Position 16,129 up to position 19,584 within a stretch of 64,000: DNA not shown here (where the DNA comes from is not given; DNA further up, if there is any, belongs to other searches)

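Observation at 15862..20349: HNH endonuclease, then PLD-nuclease/DEAH-helicase/DUF3427 giant, then NUDIX hydrolase: a co-directional trio resembling a defense operon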

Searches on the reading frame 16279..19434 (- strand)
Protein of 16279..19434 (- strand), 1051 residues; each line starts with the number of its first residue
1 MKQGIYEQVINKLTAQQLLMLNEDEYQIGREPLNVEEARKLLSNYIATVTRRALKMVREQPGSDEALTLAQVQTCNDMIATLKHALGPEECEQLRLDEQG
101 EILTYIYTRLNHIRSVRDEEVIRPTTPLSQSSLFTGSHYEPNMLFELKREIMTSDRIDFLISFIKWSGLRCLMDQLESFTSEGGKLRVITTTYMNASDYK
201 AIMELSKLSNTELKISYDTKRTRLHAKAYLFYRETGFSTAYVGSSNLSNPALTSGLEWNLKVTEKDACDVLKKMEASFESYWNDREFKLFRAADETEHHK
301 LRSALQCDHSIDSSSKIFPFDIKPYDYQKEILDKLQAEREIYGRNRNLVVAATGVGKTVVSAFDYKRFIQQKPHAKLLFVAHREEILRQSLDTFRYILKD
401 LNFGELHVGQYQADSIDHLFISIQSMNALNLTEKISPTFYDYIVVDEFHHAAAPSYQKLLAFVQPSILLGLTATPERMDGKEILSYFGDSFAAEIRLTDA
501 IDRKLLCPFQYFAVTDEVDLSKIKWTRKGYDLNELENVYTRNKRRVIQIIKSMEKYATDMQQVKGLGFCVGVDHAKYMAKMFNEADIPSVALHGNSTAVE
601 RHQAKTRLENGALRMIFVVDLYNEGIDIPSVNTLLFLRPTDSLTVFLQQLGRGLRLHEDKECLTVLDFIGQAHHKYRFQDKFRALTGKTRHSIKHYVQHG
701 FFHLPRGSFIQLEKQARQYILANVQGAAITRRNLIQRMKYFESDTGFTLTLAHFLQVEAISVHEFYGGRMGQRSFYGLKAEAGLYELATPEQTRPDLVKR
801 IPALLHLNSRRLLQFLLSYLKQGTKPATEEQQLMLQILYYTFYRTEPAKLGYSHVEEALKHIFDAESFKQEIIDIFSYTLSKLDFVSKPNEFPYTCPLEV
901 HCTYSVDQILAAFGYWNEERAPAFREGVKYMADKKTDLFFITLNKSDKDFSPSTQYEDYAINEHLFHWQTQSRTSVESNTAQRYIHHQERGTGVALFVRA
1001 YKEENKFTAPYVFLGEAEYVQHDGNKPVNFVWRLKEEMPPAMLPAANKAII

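Call 3: search_protein_families(library=pfam, proteins=[window:16279-19434:-], max_evalue=0.01)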
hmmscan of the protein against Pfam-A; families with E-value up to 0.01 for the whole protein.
window:16279-19434:- (1051 aa): 9 families
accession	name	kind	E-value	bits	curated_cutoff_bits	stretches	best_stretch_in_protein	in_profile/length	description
PF04851.21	ResIII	-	2.6e-36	125.4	22.5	1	322-477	2-164/164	Type III restriction enzyme, res subunit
PF11907.13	DUF3427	-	1.5e-30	106.9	27.7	1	851-1042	82-275/280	Domain of unknown function (DUF3427)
PF00271.37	Helicase_C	-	8e-12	45.8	23.5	1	560-656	13-109/110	Helicase conserved C-terminal domain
PF13091.12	PLDc_2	-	4e-11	43.3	27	1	170-282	23-132/132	PLD-like domain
PF09565.16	RE_NgoFVII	-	2.4e-10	40.4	23.8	1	173-274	34-144/162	NgoFVII restriction endonuclease N-terminal PLD domain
PF18766.7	SWI2_SNF2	-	2.2e-08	34.5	26.7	1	332-524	10-203/221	SWI2/SNF2 ATPase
PF00270.35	DEAD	-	1.9e-07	31.4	26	1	328-476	4-161/167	DEAD/DEAH box helicase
PF13245.12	AAA_19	-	0.00057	20.5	25.1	0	345-464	12-115/134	AAA domain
PF06050.19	HGD-D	-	0.0007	19.7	28.4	0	538-609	264-336/342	2-hydroxyglutaryl-CoA dehydratase, D-component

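Call 4: search_protein_families(library=padloc, proteins=[window:16279-19434:-], max_evalue=0.01)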
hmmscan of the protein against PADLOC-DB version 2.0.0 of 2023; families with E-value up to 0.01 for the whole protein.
window:16279-19434:- (1051 aa): 25 families
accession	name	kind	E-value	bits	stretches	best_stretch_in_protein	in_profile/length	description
PDLC03659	mREase_IV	-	1.8e-224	745.6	1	121-1041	14-934/945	Type IV methyl-directed restriction enzyme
PDLC03658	mREase_IV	-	2e-89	298.5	1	150-1021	47-918/953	Type IV methyl-directed restriction enzyme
PDLC02707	PbeA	-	1e-38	131.4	1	212-677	122-639/672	PbeA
PDLC02704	PbeA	-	9.4e-31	105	3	535-680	519-655/682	PbeA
PDLC02706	PbeA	-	1.3e-21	74.8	3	596-671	599-674/722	PbeA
PDLC03047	REase_I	-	4.6e-19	65.7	2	342-517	361-536/1107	Type I restriction enzyme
PDLC03049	REase_I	-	8.5e-18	61.7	1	324-669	168-539/807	Type I restriction enzyme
PDLC02705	PbeA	-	3e-13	46.8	1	563-670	526-634/691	PbeA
PDLC02703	PbeA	-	3.5e-13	47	1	224-518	139-450/626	PbeA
PDLC03042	REase_I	-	3.2e-07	26.1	1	605-659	778-833/1170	Type I restriction enzyme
PDLC02193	PLD_Helicase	-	8.3e-07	25.5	1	192-360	89-261/905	-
PDLC03829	ZacB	-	1.8e-06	25.1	1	205-306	279-385/586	-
PDLC02614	DrmC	-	4.3e-06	24.6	1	172-272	49-145/153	DrmC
PDLC03928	PsyrT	-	8e-06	22.4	1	561-655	240-334/689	-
PDLC02870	DpdF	-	5.3e-05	19.9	1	564-659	228-323/534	DpdF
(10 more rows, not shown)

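Call 5: search_protein_families(library=ncbifam, proteins=[window:16279-19434:-], max_evalue=0.01)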
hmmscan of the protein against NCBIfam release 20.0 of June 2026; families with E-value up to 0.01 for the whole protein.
window:16279-19434:- (1051 aa): 19 families
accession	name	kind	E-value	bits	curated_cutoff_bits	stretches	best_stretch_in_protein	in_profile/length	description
NF046051.1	restrict_EcoAI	equivalog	2.7e-31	108.8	550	1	323-673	157-533/768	EcoAI/FtnUII family type I restriction enzme subunit R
NF053632.1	heli_RadD_YejH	equivalog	5.9e-27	94.2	720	1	344-676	22-362/573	DNA repair helicase RadD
TIGR04095.1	dnd_restrict_1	equivalog_domain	7.1e-19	68.1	600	2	442-519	136-215/451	DNA phosphorothioation system restriction enzyme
NF008521.0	PRK11448.1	equivalog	5.9e-13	47.8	729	2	537-670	675-816/1123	type I restriction-modification system endonuclease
NF010337.0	PRK13766.1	equivalog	1.5e-07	29.9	610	1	344-451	30-144/781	Hef nuclease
NF042964.1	phospholipD_antiphage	equivalog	2.4e-07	29.5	1100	1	193-360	90-265/895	phospholipase D-like domain-containing anti-phage protein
NF045503.1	repair_heli_XPB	equivalog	9e-07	27.8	610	1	319-657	181-509/548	DNA repair helicase XPB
NF008744.0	PRK11776.1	equivalog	1.4e-05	23.9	524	1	552-659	232-339/460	ATP-dependent RNA helicase DbpA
NF008394.0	PRK11192.1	equivalog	2.5e-05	23.3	507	1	561-655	246-340/441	ATP-dependent RNA helicase SrmB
NF003673.1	PRK05298.1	equivalog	0.00021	19.8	743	1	572-637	453-518/653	excinuclease ABC subunit UvrB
TIGR00631.1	uvrb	equivalog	0.00038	18.8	750.1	1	570-634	451-515/658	excinuclease ABC subunit UvrB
NF007882.0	PRK10590.1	equivalog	0.00047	19.2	743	1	542-636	228-319/456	ATP-dependent RNA helicase RhlE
NF042913.1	CyRepA1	equivalog_domain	0.0011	18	200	1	347-448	5-94/595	plasmid replication protein, CyRepA1 family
TIGR04121.1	DEXH_lig_assoc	equivalog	0.005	14.6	850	0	588-653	277-343/804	ligase-associated DNA damage response DEXH box helicase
TIGR00614.1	recQ_fam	subfamily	0.0069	15.2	219.8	0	522-667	188-331/470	RecQ family ATP-dependent DNA helicase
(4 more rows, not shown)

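Call 6: search_solved_structures(query=window:16279-19434:-, show_alignments=1)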
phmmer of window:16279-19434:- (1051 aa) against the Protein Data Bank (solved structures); distinct sequences matched with E-value up to 0.001: 13.
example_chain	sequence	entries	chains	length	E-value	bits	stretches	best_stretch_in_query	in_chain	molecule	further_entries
7clg_A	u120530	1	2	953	3.2e-87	296.7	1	145-1022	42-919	Putative helicase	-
3h1t_A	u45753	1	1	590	1.8e-21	79.1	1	324-676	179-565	Type I site-specific restriction-modification system, R (Restriction) subunit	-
6jde_B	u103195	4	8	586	1.7e-14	56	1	322-677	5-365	Putative DNA repair helicase RadD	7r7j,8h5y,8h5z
6p4f_A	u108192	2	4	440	1.4e-10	43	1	326-484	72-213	DNA-dependent ATPase XPBII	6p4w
5tnu_A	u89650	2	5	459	1.6e-10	42.8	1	326-484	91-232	DNA-dependent ATPase XPBII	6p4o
6p66_A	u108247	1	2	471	2.7e-09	38.8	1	289-485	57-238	DNA repair protein RAD25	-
2fwr_A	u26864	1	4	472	2.7e-09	38.8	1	289-485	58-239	DNA repair protein RAD25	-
5nt7_B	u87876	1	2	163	5.9e-05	24.4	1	573-657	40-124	ATP-dependent RNA helicase vasa, isoform A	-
11aa_p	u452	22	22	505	0.00014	23.2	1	561-656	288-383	ATP-dependent RNA helicase HAS1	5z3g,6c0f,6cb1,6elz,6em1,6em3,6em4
2fz4_A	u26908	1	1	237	0.00018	22.8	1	287-482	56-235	DNA repair protein RAD25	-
5dtu_A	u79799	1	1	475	0.00023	22.5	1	577-664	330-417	Prp28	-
6yvh_H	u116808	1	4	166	0.00038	21.7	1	566-655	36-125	Eukaryotic initiation factor 4A-III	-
2db3_A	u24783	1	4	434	0.00042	21.6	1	573-657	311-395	ATP-dependent RNA helicase vasa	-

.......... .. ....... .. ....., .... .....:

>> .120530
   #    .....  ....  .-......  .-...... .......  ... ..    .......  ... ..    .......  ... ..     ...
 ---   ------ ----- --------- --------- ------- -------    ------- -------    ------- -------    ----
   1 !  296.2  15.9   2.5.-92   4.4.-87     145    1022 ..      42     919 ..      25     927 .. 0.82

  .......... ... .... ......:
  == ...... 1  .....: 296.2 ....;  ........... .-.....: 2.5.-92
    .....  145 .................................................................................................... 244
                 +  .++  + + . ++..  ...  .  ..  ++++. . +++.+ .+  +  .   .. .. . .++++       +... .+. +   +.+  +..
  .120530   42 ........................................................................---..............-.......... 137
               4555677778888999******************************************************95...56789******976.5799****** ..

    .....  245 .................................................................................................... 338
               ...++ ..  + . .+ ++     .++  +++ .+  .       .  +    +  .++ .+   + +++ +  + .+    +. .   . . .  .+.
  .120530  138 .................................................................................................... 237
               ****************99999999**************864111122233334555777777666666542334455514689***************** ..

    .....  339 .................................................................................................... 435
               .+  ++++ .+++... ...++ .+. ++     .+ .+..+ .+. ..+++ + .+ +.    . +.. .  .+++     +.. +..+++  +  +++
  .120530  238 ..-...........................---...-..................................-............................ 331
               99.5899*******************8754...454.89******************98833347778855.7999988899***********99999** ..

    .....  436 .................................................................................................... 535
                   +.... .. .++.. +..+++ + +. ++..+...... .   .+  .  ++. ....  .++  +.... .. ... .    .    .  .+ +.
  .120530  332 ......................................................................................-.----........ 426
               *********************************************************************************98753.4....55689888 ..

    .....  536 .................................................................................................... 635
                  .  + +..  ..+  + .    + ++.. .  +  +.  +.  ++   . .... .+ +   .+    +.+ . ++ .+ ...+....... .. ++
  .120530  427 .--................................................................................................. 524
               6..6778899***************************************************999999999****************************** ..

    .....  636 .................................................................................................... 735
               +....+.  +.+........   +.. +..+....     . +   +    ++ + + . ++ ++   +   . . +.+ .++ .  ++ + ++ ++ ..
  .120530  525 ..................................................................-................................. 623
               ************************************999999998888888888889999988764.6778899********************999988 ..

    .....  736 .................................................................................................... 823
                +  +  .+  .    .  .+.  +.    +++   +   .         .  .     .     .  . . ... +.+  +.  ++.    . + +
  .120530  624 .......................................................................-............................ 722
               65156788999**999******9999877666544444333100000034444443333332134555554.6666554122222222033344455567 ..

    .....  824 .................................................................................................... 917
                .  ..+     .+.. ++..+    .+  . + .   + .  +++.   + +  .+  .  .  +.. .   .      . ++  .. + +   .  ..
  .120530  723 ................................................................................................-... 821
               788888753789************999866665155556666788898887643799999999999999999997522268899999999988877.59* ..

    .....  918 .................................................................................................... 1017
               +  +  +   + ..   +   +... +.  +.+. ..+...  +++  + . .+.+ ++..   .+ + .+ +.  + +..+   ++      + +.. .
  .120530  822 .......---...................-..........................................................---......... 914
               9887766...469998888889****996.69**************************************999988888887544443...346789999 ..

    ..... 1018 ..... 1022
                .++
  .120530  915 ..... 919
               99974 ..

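Call 10: find_homologous_proteins(query=window:16279-19434:-, max_evalue=1e-20)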
Query window:16279-19434:- (1051 aa): 8000 proteins with E <= 1e-20 among 8000 candidates; the best 120 are listed.
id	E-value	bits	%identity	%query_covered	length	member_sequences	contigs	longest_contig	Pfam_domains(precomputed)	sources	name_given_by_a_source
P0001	0.0e+0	2400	100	100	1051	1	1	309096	PF00270.36,PF13091.13,PF09565.17,PF11907.14,PF18766.8,PF00271.38,PF04851.22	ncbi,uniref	ncbi:DUF3427 domain-containing protein [Marinicrinis sediminis]|uniref:DUF3427 domain-containing pro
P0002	0.0e+0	1751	71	100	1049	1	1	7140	PF00270.36,PF13091.13,PF09565.17,PF11907.14,PF18766.8,PF00271.38,PF04851.22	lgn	-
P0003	0.0e+0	1750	71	100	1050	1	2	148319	PF00270.36,PF13091.13,PF09565.17,PF11907.14,PF18766.8,PF00271.38,PF04851.22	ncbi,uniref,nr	ncbi:DUF3427 domain-containing protein [Cohnella faecalis]|uniref:DUF3427 domain-containing protein 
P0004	0.0e+0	1740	70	100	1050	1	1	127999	PF00270.36,PF13091.13,PF09565.17,PF11907.14,PF18766.8,PF00271.38,PF04851.22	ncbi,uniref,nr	ncbi:DUF3427 domain-containing protein [Cohnella caldifontis]|uniref:DUF3427 domain-containing prote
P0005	0.0e+0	1739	71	100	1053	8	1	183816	PF00270.36,PF13091.13,PF09565.17,PF11907.14,PF18766.8,PF00271.38,PF04851.22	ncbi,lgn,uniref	ncbi:DUF3427 domain-containing protein [Cohnella sp.]|uniref:DUF3427 domain-containing protein n=1 T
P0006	0.0e+0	1728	70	100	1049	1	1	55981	PF00270.36,PF13091.13,PF09565.17,PF11907.14,PF18766.8,PF00271.38,PF04851.22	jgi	jgi:superfamily II DNA or RNA helicase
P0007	0.0e+0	1721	70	100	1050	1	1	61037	PF00270.36,PF13091.13,PF09565.17,PF11907.14,PF18766.8,PF00271.38,PF04851.22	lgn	-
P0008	0.0e+0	1720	70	100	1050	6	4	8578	PF00270.36,PF13091.13,PF09565.17,PF11907.14,PF18766.8,PF00271.38,PF04851.22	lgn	-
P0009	0.0e+0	1717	70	100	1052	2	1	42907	PF00270.36,PF13091.13,PF09565.17,PF11907.14,PF18766.8,PF00271.38,PF04851.22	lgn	-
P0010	0.0e+0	1712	70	100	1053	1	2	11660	PF00270.36,PF13091.13,PF09565.17,PF11907.14,PF18766.8,PF00271.38,PF04851.22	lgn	-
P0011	0.0e+0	1710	69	100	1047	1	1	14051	PF00270.36,PF13091.13,PF09565.17,PF11907.14,PF18766.8,PF00271.38,PF04851.22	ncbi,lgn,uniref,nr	ncbi:DEAD/DEAH box helicase [Aneurinibacillus terranovensis]|uniref:DEAD/DEAH box helicase n=1 Tax=A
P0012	0.0e+0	1709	70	100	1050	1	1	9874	PF00270.36,PF13091.13,PF09565.17,PF11907.14,PF18766.8,PF00271.38,PF04851.22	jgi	jgi:superfamily II DNA or RNA helicase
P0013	0.0e+0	1708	70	100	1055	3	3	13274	PF00270.36,PF13091.13,PF09565.17,PF11907.14,PF18766.8,PF00271.38,PF04851.22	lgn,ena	-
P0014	0.0e+0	1701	69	100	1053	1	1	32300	PF00270.36,PF13091.13,PF09565.17,PF11907.14,PF18766.8,PF00271.38,PF04851.22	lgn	-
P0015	0.0e+0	1696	70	100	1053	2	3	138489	PF00270.36,PF13091.13,PF09565.17,PF11907.14,PF18766.8,PF00271.38,PF04851.22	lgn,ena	-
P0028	0.0e+0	1670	69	100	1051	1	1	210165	PF00270.36,PF13091.13,PF09565.17,PF11907.14,PF18766.8,PF00271.38,PF04851.22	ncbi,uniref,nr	ncbi:DUF3427 domain-containing protein [Paenibacillus sp. NEAU-GSW1]|uniref:DUF3427 domain-containin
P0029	0.0e+0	1667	68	100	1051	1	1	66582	PF00270.36,PF13091.13,PF09565.17,PF11907.14,PF18766.8,PF00271.38,PF04851.22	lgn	-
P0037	0.0e+0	1656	68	100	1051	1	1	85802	PF00270.36,PF13091.13,PF09565.17,PF11907.14,PF18766.8,PF00271.38,PF04851.22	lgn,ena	-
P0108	0.0e+0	1590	65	100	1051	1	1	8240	PF00270.36,PF13091.13,PF09565.17,PF11907.14,PF18766.8,PF00271.38,PF04851.22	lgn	-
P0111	0.0e+0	1585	64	100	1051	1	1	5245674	PF00270.36,PF13091.13,PF09565.17,PF11907.14,PF18766.8,PF00271.38,PF04851.22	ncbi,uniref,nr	ncbi:DUF3427 domain-containing protein [Alicyclobacillus mengziensis]|uniref:DUF3427 domain-containi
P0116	0.0e+0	1570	64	100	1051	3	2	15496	PF00270.36,PF13091.13,PF09565.17,PF11907.14,PF18766.8,PF00271.38,PF04851.22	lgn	-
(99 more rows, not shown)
